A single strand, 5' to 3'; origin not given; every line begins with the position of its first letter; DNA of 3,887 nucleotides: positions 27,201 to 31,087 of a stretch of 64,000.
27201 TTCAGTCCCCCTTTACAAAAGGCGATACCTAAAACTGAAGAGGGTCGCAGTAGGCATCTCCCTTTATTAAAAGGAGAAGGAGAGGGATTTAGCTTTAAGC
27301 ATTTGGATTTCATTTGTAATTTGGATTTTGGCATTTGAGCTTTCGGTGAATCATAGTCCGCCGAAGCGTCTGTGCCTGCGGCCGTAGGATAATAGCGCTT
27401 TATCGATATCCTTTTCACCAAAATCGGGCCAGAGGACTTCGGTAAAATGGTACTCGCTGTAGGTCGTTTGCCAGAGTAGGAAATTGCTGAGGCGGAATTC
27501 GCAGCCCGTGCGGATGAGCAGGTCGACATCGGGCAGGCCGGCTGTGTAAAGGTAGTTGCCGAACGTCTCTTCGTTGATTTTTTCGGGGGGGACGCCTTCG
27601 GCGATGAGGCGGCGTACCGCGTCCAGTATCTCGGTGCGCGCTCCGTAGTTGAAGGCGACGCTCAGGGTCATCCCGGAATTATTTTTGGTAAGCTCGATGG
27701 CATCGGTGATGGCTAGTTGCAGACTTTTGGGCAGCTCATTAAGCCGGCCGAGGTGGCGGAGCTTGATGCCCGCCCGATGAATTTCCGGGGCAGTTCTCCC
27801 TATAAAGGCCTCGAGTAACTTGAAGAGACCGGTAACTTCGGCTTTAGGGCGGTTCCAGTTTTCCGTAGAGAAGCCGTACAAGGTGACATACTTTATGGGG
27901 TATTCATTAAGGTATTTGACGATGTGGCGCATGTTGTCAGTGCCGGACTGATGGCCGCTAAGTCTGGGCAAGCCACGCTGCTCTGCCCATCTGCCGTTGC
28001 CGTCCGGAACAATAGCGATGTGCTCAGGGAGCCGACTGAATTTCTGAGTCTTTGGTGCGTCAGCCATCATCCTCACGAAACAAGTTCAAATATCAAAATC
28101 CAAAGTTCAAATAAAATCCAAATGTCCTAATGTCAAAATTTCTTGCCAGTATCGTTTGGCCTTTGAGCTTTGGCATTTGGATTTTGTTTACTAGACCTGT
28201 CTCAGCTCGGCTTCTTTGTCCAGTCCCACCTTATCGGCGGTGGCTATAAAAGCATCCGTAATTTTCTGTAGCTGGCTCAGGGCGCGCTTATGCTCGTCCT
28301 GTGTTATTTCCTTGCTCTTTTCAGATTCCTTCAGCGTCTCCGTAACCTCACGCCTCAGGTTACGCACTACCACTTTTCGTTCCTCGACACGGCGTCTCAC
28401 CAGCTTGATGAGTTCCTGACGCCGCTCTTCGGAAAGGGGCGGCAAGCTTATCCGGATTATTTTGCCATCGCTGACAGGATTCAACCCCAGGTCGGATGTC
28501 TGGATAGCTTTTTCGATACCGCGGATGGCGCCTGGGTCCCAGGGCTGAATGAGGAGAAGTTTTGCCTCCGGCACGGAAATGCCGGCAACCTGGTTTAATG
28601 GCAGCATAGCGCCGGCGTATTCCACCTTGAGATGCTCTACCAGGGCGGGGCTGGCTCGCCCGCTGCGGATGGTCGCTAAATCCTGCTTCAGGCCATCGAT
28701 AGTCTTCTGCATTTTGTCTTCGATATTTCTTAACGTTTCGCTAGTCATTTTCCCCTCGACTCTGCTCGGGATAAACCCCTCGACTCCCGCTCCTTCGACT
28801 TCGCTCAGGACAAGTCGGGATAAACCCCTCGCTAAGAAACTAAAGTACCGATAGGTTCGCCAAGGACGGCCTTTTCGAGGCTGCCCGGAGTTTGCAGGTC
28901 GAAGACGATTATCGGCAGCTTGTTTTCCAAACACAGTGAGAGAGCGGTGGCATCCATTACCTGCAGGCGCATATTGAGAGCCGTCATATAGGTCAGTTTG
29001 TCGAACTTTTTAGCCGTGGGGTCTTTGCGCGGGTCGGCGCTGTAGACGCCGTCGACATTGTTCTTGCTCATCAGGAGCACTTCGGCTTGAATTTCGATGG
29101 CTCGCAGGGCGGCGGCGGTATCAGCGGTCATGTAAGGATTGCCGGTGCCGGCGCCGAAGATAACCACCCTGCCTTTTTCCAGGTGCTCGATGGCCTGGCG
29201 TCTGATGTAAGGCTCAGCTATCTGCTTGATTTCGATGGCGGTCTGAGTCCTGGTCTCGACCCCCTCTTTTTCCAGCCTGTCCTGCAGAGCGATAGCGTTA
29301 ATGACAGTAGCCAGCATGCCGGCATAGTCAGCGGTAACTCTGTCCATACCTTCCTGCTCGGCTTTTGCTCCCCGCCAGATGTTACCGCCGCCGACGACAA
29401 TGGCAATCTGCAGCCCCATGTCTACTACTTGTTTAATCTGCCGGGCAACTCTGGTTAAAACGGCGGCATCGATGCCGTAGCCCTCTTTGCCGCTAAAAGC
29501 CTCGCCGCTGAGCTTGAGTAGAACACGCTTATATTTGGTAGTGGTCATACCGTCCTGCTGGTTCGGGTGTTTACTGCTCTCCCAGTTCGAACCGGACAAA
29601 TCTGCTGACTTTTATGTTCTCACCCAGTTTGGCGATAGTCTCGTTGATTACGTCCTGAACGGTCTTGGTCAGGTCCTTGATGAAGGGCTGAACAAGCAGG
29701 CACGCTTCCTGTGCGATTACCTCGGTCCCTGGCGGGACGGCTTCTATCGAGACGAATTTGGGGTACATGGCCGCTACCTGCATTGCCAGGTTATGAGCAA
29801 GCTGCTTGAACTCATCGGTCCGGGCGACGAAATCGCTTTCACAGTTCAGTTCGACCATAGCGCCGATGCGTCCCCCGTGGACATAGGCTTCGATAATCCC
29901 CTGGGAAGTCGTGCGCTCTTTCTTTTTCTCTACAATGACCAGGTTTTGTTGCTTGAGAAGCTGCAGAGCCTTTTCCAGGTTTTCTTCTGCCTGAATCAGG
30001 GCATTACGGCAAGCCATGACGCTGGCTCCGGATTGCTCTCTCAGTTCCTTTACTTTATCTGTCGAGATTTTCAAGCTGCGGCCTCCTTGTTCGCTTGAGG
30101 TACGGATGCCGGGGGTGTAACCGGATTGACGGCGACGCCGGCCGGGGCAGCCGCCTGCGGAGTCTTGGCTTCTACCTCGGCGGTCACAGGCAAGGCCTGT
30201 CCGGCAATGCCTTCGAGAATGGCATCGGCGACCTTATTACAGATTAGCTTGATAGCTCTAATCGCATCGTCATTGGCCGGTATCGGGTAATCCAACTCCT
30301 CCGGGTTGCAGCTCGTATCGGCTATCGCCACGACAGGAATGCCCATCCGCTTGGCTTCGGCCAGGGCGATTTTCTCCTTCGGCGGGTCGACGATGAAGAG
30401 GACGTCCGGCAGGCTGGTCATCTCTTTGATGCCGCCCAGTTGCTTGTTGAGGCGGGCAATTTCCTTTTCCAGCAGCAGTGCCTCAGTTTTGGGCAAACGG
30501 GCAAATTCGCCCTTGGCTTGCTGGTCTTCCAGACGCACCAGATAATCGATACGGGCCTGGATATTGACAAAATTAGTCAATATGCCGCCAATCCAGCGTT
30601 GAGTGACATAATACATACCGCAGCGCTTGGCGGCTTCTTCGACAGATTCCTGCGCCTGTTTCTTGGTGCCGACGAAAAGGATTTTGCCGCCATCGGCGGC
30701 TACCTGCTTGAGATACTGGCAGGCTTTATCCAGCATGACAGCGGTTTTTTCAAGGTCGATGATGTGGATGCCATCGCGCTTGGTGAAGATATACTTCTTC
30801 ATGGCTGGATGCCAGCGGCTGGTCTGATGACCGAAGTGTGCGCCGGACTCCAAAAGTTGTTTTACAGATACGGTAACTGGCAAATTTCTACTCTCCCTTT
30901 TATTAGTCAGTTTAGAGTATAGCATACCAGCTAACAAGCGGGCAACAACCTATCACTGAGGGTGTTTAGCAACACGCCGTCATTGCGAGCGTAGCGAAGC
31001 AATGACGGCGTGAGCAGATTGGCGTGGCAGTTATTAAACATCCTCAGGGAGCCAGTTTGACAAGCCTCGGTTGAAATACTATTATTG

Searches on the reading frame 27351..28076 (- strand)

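Call 40: search_protein_families(library=pfam, proteins=[window:27351-28076:-], max_evalue=0.00001)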
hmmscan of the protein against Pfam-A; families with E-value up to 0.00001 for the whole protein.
window:27351-28076:- (241 aa): 1 family
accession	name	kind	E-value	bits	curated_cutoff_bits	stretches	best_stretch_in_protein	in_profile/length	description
PF01255.24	Prenyltransf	-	1.1e-79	267.5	27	1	23-239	1-219/219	Putative undecaprenyl diphosphate synthase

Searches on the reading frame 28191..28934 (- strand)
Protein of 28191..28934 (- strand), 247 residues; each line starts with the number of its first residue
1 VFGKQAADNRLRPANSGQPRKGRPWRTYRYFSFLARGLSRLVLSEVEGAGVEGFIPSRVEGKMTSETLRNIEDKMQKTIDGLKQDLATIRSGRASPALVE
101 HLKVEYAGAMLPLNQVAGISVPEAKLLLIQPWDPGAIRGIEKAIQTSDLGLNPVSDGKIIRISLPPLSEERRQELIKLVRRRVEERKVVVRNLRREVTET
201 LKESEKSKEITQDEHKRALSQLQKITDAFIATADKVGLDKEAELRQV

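Call 40: search_protein_families(library=pfam, proteins=[window:28191-28934:-], max_evalue=0.00001)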
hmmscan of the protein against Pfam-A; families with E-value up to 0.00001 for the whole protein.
window:28191-28934:- (247 aa): 1 family
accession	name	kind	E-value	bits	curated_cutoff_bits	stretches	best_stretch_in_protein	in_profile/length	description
PF01765.24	RRF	-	5.4e-59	199.1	29.7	1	82-244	1-163/164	Ribosome recycling factor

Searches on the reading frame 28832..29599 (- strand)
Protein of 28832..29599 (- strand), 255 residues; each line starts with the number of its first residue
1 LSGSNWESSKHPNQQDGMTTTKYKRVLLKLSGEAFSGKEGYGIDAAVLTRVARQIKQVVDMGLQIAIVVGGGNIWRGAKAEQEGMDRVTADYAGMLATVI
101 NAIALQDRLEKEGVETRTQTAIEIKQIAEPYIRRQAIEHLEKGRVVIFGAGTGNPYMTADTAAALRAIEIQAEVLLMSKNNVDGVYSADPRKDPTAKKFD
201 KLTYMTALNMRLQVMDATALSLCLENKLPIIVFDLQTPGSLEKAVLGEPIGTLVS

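Call 40: search_protein_families(library=pfam, proteins=[window:28832-29599:-], max_evalue=0.00001)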
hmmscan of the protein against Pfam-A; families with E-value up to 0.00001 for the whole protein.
window:28832-29599:- (255 aa): 1 family
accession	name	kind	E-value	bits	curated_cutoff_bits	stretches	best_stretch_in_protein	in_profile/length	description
PF00696.33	AA_kinase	-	1e-31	110.9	24.9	1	24-234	1-234/234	Amino acid kinase family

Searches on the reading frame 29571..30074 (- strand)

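Call 40: search_protein_families(library=pfam, proteins=[window:29571-30074:-], max_evalue=0.00001)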
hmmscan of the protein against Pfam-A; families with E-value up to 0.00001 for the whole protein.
window:29571-30074:- (167 aa): 1 family
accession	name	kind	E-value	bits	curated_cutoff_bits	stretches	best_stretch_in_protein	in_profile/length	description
PF00889.24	EF_TS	-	1e-19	71.4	27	2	9-115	28-129/204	Elongation factor TS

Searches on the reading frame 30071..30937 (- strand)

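Call 40: search_protein_families(library=pfam, proteins=[window:30071-30937:-], max_evalue=0.00001)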
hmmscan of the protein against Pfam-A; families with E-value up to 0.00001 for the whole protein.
window:30071-30937:- (288 aa): 1 family
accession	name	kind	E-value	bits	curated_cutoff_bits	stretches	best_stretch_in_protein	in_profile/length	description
PF00318.25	Ribosomal_S2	-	1.2e-96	322.5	26.1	1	28-243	1-216/216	Ribosomal protein S2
